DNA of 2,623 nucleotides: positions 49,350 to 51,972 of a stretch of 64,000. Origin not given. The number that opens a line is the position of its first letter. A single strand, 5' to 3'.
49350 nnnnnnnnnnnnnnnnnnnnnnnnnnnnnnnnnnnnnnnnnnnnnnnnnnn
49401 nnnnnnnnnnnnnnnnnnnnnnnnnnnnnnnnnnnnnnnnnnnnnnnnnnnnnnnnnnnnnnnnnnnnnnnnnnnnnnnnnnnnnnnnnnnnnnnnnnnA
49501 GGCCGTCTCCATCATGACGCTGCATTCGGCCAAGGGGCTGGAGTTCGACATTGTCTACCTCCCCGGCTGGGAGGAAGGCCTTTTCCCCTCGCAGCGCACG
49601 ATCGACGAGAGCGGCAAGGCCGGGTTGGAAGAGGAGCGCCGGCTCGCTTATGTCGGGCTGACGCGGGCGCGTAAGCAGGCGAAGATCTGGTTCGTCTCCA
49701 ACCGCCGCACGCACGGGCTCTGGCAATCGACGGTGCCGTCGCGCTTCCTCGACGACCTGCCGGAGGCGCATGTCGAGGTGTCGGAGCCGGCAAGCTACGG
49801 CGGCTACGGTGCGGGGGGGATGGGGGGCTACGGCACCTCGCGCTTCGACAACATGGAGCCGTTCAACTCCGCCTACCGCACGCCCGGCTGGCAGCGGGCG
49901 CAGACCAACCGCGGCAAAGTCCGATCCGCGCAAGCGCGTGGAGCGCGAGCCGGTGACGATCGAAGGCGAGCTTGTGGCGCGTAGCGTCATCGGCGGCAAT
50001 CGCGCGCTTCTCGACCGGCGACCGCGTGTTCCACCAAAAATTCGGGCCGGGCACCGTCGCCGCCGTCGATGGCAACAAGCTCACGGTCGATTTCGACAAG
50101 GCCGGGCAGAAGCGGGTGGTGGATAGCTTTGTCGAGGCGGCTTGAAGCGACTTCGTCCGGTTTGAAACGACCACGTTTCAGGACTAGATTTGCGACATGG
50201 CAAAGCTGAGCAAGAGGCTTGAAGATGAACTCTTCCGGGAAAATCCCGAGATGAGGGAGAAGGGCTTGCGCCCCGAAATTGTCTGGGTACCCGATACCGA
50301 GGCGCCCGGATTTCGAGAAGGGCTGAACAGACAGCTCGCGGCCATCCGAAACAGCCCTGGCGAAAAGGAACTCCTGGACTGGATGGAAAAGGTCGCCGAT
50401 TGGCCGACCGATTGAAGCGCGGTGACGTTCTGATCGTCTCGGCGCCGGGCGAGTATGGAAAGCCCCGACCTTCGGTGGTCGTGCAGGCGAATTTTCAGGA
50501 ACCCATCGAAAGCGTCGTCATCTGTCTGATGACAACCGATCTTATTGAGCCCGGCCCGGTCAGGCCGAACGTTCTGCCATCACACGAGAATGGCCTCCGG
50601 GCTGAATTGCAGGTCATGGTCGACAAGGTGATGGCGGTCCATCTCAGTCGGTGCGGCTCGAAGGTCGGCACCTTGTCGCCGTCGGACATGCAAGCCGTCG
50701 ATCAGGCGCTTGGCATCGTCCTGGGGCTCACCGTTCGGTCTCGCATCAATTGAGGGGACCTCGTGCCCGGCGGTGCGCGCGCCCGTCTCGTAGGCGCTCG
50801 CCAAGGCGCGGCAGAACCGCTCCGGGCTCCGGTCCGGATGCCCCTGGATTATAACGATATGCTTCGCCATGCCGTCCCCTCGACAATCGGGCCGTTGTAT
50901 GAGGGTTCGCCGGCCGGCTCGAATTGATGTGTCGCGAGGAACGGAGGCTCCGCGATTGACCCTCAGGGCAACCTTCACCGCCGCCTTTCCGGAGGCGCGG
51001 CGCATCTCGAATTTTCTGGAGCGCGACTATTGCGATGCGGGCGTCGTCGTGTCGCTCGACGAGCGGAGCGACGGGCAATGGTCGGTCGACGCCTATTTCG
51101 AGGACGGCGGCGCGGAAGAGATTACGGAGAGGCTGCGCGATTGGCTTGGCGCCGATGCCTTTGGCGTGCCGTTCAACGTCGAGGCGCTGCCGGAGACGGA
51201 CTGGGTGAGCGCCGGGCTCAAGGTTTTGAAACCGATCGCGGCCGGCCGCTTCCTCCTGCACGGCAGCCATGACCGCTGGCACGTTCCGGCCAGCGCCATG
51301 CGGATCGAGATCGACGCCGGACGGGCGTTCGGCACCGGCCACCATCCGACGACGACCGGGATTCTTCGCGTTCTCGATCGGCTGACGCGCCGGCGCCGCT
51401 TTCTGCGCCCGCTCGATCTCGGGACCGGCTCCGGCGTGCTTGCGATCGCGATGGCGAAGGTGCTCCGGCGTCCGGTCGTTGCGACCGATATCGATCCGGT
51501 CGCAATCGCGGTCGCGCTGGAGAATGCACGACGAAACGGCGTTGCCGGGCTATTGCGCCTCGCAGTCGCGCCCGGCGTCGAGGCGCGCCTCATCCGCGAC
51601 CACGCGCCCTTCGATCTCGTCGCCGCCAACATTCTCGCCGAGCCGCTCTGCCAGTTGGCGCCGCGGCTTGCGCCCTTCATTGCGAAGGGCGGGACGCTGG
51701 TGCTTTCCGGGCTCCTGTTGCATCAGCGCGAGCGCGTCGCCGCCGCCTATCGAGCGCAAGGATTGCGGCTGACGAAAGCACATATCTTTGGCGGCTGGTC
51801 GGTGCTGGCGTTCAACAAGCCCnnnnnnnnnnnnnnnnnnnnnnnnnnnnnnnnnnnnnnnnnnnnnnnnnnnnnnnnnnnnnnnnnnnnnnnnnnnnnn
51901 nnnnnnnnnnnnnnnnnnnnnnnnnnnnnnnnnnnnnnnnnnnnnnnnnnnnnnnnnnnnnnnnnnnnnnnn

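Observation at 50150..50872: DUF3018(MazE-like)/PemK-MazF toxin-antitoxin module appears to have replaced most of a flavodoxin-like NAD(P)H oxidoreductase gene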

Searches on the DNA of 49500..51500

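Call 55: search_rna_families(source=window, start=49500, end=51500, threshold=evalue, max_evalue=1)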
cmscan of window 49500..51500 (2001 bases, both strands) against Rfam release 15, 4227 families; matches with E-value up to 1: 0.
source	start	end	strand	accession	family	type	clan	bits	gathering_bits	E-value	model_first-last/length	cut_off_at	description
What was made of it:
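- No Rfam element (call 55).
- Tried and rejected: Rfam found nothing in 49500-51500 (call 55).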

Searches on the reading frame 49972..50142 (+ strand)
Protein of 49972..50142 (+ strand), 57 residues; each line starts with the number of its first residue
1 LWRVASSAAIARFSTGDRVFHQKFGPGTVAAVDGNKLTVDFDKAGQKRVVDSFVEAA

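Call 5: search_protein_families(library=pfam, proteins=[window:49972-50142:+], max_evalue=0.1)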
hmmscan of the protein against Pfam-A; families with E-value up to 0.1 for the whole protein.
window:49972-50142:+ (57 aa): 3 families
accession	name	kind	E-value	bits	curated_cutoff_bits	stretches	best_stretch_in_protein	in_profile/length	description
PF21196.3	PcrA_UvrD_tudor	-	1.2e-06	28.7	23.9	1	16-53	2-43/48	PcrA/UvrD tudor domain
PF12073.14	DUF3553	-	0.0016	18.5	20.3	1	23-51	14-41/50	Protein of unknown function (DUF3553)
PF18339.7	Tudor_1_RapA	-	0.022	15.2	26.3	1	23-49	14-40/51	RapA N-terminal Tudor like domain 1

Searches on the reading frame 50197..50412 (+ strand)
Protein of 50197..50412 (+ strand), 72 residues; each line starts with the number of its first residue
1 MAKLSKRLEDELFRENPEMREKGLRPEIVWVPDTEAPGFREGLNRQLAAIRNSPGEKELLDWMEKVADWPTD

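Call 5: search_protein_families(library=pfam, proteins=[window:50197-50412:+], max_evalue=0.1)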
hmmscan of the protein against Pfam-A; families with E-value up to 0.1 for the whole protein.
window:50197-50412:+ (72 aa): 1 family
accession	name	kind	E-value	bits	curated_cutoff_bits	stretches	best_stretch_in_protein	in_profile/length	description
PF11455.13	MazE-like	-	1.4e-14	54.2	22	1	18-69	10-62/65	Antitoxin MazE-like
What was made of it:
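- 50197..50415 (+): mazE-like antitoxin gene, 72 aa. PF11455 MazE-like, 54.2 bits (call 5).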

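Call 6: search_protein_families(library=ncbifam, proteins=[window:50197-50412:+], max_evalue=0.1)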
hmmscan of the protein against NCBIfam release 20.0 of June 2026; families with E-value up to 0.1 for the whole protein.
window:50197-50412:+ (72 aa): 0 families

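Call 33: search_solved_structures(query=window:50197-50412:+, max_evalue=1, show_alignments=1)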
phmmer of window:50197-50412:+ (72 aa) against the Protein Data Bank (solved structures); distinct sequences matched with E-value up to 1: 15.
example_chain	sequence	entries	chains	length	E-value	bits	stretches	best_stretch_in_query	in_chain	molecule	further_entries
6een_A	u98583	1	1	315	1.8e-13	53.6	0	7-30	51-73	Designer Pentatricopeptide Protein dPPR10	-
6een_B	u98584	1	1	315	6.9e-13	51.8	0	7-30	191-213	Designer Pentatricopeptide Protein dPPR10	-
6een_D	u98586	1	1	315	1e-11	48.1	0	7-30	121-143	Designer Pentatricopeptide Protein dPPR10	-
6een_C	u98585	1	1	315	1.4e-11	47.6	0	7-30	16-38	Designer Pentatricopeptide Protein dPPR10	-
5i9h_A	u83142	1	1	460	3.9e-09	39.9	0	10-30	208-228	pentatricopeptide repeat protein dPPR-U8G2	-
5i9f_A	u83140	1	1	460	4.7e-09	39.7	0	10-30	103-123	pentatricopeptide repeat protein dPPR-U10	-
5i9g_C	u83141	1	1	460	9e-09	38.8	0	10-30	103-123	pentatricopeptide repeat protein dPPR-U8C2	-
5orm_A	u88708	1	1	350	1.1e-08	38.4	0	7-30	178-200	cPPR-Telo1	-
5orq_A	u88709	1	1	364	1.3e-08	38.3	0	7-30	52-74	cPPR-Telo1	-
5i9d_A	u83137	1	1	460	1.5e-08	38.1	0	10-30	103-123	pentatricopeptide repeat protein dPPR-U8A2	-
4pjq_A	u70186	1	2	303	4.2e-08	36.6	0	7-31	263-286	Pentatricopeptide repeat protein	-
4ozs_A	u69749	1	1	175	1.4e-07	35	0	7-30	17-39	Alpha solenoid protein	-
4pjr_A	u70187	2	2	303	2.3e-07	34.3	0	7-30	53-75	Pentatricopeptide repeat protein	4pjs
4wsl_A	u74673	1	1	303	1.8e-06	31.5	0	7-30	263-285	Pentatricopeptide repeat protein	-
4wn4_A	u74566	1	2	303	2.5e-06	31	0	7-31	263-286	Pentatricopeptide repeat protein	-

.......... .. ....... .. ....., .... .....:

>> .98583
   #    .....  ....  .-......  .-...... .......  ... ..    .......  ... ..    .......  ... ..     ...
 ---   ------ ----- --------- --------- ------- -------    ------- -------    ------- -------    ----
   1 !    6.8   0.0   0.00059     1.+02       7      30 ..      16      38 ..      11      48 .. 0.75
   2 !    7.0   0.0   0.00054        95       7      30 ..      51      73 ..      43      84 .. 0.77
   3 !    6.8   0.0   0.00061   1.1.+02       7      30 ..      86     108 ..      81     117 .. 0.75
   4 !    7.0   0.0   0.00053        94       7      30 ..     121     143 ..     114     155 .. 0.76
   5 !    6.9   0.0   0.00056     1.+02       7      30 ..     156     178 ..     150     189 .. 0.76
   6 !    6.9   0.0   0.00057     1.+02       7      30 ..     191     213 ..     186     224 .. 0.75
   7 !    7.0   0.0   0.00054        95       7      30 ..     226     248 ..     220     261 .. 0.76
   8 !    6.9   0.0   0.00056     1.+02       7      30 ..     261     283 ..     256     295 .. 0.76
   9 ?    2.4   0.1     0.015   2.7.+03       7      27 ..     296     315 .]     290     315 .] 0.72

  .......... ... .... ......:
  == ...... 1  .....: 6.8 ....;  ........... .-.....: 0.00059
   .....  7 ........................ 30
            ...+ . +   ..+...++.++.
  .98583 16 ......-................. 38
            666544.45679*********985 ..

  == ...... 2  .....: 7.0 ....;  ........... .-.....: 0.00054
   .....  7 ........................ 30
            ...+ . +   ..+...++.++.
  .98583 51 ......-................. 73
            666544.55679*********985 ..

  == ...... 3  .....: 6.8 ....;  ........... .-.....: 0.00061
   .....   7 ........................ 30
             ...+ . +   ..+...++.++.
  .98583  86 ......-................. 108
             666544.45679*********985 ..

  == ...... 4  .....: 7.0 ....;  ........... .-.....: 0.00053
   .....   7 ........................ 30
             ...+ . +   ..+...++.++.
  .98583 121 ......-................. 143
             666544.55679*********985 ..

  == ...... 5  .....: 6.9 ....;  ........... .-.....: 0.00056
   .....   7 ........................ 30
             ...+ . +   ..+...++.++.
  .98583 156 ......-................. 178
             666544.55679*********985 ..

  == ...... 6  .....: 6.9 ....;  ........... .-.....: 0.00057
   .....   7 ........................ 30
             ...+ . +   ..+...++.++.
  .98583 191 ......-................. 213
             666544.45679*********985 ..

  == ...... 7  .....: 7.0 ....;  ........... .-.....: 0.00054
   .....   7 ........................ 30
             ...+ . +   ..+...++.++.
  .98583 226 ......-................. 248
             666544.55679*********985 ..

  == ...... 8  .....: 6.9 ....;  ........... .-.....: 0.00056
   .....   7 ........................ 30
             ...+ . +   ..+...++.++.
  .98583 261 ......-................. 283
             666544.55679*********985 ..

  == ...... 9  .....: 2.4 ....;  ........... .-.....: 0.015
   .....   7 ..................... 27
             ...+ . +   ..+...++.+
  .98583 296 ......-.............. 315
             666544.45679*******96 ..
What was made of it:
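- Closest known: MazEF7 of Mycobacterium tuberculosis. Different: The window's antitoxin gave no meaningful match to any solved chain (call 33).
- Tried and rejected: These come from summed weak repeats, with each stretch at E about 100, and are spurious (call 33).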

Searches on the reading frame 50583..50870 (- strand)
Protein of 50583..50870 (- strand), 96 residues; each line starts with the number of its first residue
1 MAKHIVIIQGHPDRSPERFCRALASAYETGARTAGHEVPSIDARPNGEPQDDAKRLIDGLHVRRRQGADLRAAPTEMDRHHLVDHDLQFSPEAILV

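Call 5: search_protein_families(library=pfam, proteins=[window:50583-50870:-], max_evalue=0.1)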
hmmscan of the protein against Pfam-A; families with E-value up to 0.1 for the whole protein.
window:50583-50870:- (96 aa): 1 family
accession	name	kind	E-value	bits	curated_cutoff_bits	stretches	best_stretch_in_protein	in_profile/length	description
PF02525.22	Flavodoxin_2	-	0.00073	19.7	27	1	3-57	1-55/198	Flavodoxin-like fold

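Call 6: search_protein_families(library=ncbifam, proteins=[window:50583-50870:-], max_evalue=0.1)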
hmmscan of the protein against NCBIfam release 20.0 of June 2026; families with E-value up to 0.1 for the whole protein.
window:50583-50870:- (96 aa): 0 families

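Call 40: find_homologous_proteins(query=window:50583-50870:-, max_evalue=0.001)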
Query window:50583-50870:- (96 aa): 4 proteins with E <= 0.001 among 6 candidates.
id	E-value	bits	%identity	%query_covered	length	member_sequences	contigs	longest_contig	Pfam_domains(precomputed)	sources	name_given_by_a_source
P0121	1.4e-57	210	100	100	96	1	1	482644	-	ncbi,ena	-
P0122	4.4e-12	64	79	44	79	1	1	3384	PF02525.23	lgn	-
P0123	1.5e-11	63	83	44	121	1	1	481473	PF02525.23,PF03358.21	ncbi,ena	-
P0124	4.2e-11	61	77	45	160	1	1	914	PF02525.23,PF03358.21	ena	-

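Call 41: find_encoding_contigs(protein=P0121, flank=2000, max_places=5)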
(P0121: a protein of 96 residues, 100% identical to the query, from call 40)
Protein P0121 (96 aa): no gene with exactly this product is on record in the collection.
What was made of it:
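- Tried and rejected: The exact 96-aa ORF could not be located in the gene-position index, so the source record was not identified (call 41).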

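Call 42: find_encoding_contigs(protein=P0122, flank=3000, max_places=3)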
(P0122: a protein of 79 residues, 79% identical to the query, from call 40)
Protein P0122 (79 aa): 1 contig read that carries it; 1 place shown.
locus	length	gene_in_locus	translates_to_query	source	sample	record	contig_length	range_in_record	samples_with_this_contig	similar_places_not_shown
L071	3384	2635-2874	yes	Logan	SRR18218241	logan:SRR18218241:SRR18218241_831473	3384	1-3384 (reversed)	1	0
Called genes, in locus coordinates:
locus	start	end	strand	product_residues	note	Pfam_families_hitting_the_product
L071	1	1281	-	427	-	?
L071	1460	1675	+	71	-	-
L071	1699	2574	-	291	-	PF06325:PrmA, PF05175:MTS, PF08242:Methyltransf_12 (weak), PF13649:Methyltransf_25 (weak), PF13847:Methyltransf_31 (weak)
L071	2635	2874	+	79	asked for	PF02525:Flavodoxin_2 (weak)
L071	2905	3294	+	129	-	PF02525:Flavodoxin_2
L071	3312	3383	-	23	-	?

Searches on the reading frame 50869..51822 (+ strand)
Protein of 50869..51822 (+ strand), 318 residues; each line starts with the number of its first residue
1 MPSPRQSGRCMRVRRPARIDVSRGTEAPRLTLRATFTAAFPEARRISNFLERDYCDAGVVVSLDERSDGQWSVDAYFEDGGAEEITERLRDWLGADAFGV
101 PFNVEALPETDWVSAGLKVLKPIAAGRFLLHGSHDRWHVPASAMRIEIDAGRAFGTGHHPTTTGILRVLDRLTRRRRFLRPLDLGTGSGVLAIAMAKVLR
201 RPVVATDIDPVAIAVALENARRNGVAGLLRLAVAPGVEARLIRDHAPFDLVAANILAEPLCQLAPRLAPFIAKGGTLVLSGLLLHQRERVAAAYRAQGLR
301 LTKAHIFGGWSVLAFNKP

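Call 5: search_protein_families(library=pfam, proteins=[window:50869-51822:+], max_evalue=0.1)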
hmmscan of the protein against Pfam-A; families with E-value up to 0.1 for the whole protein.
window:50869-51822:+ (318 aa): 9 families
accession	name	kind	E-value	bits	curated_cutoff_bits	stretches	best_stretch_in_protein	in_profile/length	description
PF06325.19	PrmA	-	6.8e-55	187.1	22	1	65-317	50-295/296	Ribosomal protein L11 methyltransferase (PrmA)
PF13847.12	Methyltransf_31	-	1.3e-06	28.6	27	1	182-227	8-55/145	Methyltransferase domain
PF13649.12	Methyltransf_25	-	1.4e-06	29.4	27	1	182-254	2-71/97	Methyltransferase domain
PF05175.20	MTS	-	2e-06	28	23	1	177-230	31-84/170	Methyltransferase small domain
PF08241.18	Methyltransf_11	-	0.00011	23.1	21.2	1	182-255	1-68/95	Methyltransferase domain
PF13489.12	Methyltransf_23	-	0.001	19.3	27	1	167-225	11-61/164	Methyltransferase domain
PF08242.18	Methyltransf_12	-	0.0011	20.1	30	1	182-254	1-72/98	Methyltransferase domain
PF01135.25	PCMT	-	0.012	15.8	20.3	1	180-259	76-154/210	Protein-L-isoaspartate(D-aspartate) O-methyltransferase (PCMT)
PF02475.24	TRM5-TYW2_MTfase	-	0.056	13.8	28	1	182-229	41-89/164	TRM5/TYW2 methyltransferase domain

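Call 6: search_protein_families(library=ncbifam, proteins=[window:50869-51822:+], max_evalue=0.1)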
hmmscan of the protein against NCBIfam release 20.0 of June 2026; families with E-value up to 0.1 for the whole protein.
window:50869-51822:+ (318 aa): 25 families
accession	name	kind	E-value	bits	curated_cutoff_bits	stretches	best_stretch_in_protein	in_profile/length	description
NF001784.0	PRK00517.2-1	equivalog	9.8e-84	281.3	244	1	33-313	5-287/290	50S ribosomal protein L11 methyltransferase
NF001790.0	PRK00517.3-3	equivalog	2.1e-40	138.7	269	1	104-317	51-261/262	50S ribosomal protein L11 methyltransferase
TIGR00406.1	prmA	equivalog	5.7e-38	131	183.15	1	109-296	92-274/288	50S ribosomal protein L11 methyltransferase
NF001786.0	PRK00517.2-4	equivalog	1.6e-30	106.2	327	1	100-317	70-274/277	50S ribosomal protein L11 methyltransferase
NF001785.0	PRK00517.2-2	equivalog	8.4e-29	100.6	188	1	73-316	42-280/282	50S ribosomal protein L11 methyltransferase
TIGR03534.1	RF_mod_PrmC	equivalog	5.5e-11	42.4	199.1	1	167-254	79-163/253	peptide chain release factor N(5)-glutamine methyltransferase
NF011529.0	PRK14968.1-3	equivalog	3.6e-09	36.3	162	1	181-226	38-82/198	putative methyltransferase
TIGR00536.1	hemK_fam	subfamily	1.5e-08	34.1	115.5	1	169-227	106-165/286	HemK family protein methyltransferase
TIGR03533.1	L3_gln_methyl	equivalog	2.5e-06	27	229.7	1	175-230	119-175/284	50S ribosomal protein L3 N(5)-glutamine methyltransferase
NF004851.0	PRK06202.1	equivalog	2.8e-06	26.9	243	1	172-257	55-139/237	hypothetical protein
TIGR00537.1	hemK_rel_arch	hypoth_equivalog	9.2e-06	25.5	87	1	180-225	22-66/179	HemK2/MTQ2 family protein methyltransferase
NF011530.0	PRK14968.1-4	equivalog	0.0002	20.8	243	1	179-251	41-103/202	putative methyltransferase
NF011527.0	PRK14968.1-1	equivalog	0.00029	20.6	242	1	180-224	37-77/192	putative methyltransferase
TIGR03704.1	PrmC_rel_meth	equivalog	0.00035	20.1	248.8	1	180-224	89-134/251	putative protein N(5)-glutamine methyltransferase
NF043040.1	corrin_prot_MT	hypoth_equivalog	0.00036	20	180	1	180-254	44-117/216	corrinoid protein-associated methyltransferase CpaM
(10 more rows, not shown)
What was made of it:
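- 50956..51825 (+): prmA (ribosomal protein L11 methyltransferase), right flank. The start is probably TTG 50956 (MTLRATF...). Pfam PrmA 187 bits; NCBIfam NF001784 281 bits against a cut-off of 244 (calls 5, 6).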

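Call 7: find_related_loci(query=window:50959-51822:+, collection=genome_contigs, flank=6000)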
Query window:50959-51822:+ (288 aa) in genome_contigs; peptide patterns used: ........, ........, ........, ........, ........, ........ (x = any residue, [..] = any of these).
232 stretches matched a pattern; 61 encode a relative of the query (tblastn E <= 1e-3); 61 distinct loci.
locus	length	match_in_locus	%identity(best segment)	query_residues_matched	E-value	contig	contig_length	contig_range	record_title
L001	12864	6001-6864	88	1-288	5e-151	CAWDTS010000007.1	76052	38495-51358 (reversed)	MAG: uncultured Alphaproteobacteria bacterium isolate MFD05442.bin.1.124 genome assembly, contig: contig_24298, whole ge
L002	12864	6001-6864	85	1-288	2e-150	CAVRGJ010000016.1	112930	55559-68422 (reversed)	MAG: uncultured Alphaproteobacteria bacterium isolate MFD05442.bin.1.334 genome assembly, contig: contig_45139, whole ge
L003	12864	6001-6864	82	1-288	2e-136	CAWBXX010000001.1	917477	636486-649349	MAG: uncultured Alphaproteobacteria bacterium isolate MFD05442.bin.2.189 genome assembly, contig: contig_18526, whole ge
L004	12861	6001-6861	82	1-287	2e-142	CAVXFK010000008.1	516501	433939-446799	MAG: uncultured Alphaproteobacteria bacterium isolate MFD02416.bin.1.409 genome assembly, contig: contig_22218, whole ge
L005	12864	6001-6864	79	1-288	6e-130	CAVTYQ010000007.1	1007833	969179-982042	MAG: uncultured Alphaproteobacteria bacterium isolate MFD05442.bin.1.135 genome assembly, contig: contig_4603, whole gen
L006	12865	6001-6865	70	1-288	6e-101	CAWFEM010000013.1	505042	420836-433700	MAG: uncultured Alphaproteobacteria bacterium isolate MFD05684.bin.1.323 genome assembly, contig: contig_29574, whole ge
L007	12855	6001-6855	52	2-285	4e-77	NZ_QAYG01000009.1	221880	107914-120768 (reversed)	Breoghania corrubedonensis strain DSM 23382 Ga0183466_109, whole genome shotgun sequence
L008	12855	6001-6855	51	2-285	9e-76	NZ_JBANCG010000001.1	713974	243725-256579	Breoghania sp. JC706 1, whole genome shotgun sequence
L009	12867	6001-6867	48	2-288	2e-73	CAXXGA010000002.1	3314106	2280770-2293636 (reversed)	MAG: Breoghania sp. isolate c25fde7c-5ef0-4a0e-b70d-964709d767e8 genome assembly, contig: contig_2, whole genome shotgun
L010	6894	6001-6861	45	3-287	7e-71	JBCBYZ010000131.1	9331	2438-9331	MAG: Pseudomonadota bacterium isolate P01_A01_bin.102 k141_1025505_length_9331_cov_242.0000, whole genome shotgun sequen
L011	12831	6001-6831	51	14-287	1e-69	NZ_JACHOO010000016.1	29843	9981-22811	Prosthecomicrobium pneumaticum strain DSM 16268 Ga0373197_16, whole genome shotgun sequence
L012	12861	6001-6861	44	3-287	1e-69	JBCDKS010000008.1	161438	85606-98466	MAG: Pseudomonadota bacterium isolate P01_H01_bin.66 k141_1923911_length_161438_cov_29.7865, whole genome shotgun sequen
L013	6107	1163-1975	49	14-287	2e-69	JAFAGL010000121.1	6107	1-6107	MAG: Proteobacteria bacterium isolate OH_SBlB_24 k127_82666, whole genome shotgun sequence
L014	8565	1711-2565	47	3-280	2e-67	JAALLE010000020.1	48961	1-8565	MAG: Hyphomicrobiales bacterium isolate MH2_Bin52 NODE_275_length_48961_cov_70.538093, whole genome shotgun sequence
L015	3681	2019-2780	51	30-287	3e-67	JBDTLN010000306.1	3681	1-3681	MAG: Bauldia sp. isolate cluster3_bin.101 NODE_157635_length_3681_cov_3.981522, whole genome shotgun sequence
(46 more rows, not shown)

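Call 26: search_protein_families(library=pfam, proteins=[L004:5321-5911:-, L005:5320-5910:-, L004:4250-5308:+, L006:3690-4670:+], max_evalue=0.01)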
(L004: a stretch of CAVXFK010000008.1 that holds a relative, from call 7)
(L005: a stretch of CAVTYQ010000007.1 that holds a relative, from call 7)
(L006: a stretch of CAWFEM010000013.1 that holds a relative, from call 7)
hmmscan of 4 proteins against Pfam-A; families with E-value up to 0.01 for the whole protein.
L004:5321-5911:- (197 aa): 2 families
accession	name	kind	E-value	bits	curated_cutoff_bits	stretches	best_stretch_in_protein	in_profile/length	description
PF02525.22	Flavodoxin_2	-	6e-37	127.7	27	1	3-191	1-196/198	Flavodoxin-like fold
PF03358.20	FMN_red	-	5.7e-12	45.9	24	1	4-132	2-113/152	NADPH-dependent FMN reductase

L005:5320-5910:- (197 aa): 2 families
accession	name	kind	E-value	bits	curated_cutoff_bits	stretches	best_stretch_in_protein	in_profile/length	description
PF02525.22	Flavodoxin_2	-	4.3e-33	115.1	27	1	3-191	1-196/198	Flavodoxin-like fold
PF03358.20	FMN_red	-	1.3e-10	41.5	24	1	5-107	3-99/152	NADPH-dependent FMN reductase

L004:4250-5308:+ (353 aa): 0 families

L006:3690-4670:+ (327 aa): 9 families
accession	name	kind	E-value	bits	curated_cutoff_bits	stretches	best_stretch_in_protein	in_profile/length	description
PF01370.27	Epimerase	-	5.5e-30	105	20.9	1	3-212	1-227/240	NAD dependent epimerase/dehydratase family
PF16363.11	GDP_Man_Dehyd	-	1.7e-19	70.9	27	1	4-166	1-181/332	GDP-mannose 4,6 dehydratase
PF01073.25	3Beta_HSD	-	5.4e-16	58.9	22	1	4-211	1-230/280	3-beta hydroxysteroid dehydrogenase/isomerase family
PF04321.23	RmlD_sub_bind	-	4.8e-15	55.8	27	1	1-175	1-158/287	RmlD substrate binding domain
PF02719.21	Polysacc_synt_2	-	2.3e-12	47.2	20.2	1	38-107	57-128/293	Polysaccharide biosynthesis protein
PF07993.18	NAD_binding_4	-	6.8e-10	39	20.1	1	50-167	82-206/258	Male sterility protein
PF13460.12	NAD_binding_10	-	9.3e-07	29.3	27.2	1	7-203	1-177/184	NAD(P)H-binding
PF00106.31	adh_short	-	0.0024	17.8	26.6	0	3-44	3-44/195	short chain dehydrogenase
PF05368.20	NmrA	-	0.0086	16.1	27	0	4-107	6-107/298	NmrA-like family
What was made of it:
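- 50757..50870 (-): 5' stump (codons 1-38) of a Flavodoxin_2 / NAD(P)H-dependent FMN reductase-type gene; a pseudogene. Full-length relatives score 115-128 bits on PF02525 (call 26).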
